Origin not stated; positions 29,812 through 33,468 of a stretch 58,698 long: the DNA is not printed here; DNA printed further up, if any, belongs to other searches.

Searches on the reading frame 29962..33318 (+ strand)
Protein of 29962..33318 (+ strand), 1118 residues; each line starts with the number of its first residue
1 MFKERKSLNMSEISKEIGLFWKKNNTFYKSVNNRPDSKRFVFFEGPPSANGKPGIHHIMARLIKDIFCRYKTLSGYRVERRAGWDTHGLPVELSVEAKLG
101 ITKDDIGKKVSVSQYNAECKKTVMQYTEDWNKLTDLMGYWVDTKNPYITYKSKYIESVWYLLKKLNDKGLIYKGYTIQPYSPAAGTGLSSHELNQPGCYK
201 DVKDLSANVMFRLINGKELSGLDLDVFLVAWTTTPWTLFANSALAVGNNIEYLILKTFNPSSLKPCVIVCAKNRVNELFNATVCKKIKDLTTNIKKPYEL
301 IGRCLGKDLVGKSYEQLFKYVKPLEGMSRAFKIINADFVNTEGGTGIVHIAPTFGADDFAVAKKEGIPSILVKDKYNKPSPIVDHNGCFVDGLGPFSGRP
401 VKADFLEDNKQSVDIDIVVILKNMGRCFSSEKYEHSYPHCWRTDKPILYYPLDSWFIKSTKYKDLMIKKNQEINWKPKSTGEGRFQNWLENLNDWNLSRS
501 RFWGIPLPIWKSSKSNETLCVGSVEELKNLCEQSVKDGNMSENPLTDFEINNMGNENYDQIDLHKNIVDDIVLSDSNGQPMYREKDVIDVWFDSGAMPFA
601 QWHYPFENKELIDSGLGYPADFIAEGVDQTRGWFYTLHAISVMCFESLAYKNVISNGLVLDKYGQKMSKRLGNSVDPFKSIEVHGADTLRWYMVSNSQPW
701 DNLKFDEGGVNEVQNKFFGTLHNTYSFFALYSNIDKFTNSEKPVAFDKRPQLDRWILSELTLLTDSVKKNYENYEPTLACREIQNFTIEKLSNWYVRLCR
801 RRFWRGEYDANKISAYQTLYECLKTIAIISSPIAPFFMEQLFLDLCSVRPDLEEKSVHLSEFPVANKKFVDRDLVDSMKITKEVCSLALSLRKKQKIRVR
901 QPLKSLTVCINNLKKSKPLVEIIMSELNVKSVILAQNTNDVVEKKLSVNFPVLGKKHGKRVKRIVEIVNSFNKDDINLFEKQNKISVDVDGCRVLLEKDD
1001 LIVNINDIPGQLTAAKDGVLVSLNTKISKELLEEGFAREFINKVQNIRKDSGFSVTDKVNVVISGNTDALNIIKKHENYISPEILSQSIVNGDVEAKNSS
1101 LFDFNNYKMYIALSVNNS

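Call 57: search_protein_families(library=pfam, proteins=[window:29962-33318:+], max_evalue=0.0001)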
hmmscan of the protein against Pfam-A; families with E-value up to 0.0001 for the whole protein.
window:29962-33318:+ (1118 aa): 4 families
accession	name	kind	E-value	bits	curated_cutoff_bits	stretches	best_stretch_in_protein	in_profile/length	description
PF00133.28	tRNA-synt_1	-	3.5e-116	388.8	22.7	1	20-704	5-412/414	tRNA synthetases class I (I, L, M and V)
PF19302.4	DUF5915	-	7.7e-48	163.1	27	1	921-1114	2-193/195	Domain of unknown function (DUF5915)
PF08264.19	Anticodon_1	-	1.3e-28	100.2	25.1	1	753-904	1-145/148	Anticodon-binding domain of tRNA ligase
PF09334.17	tRNA-synt_1g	-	3.2e-18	66.1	20.1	1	49-198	10-142/391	tRNA synthetases class I (M)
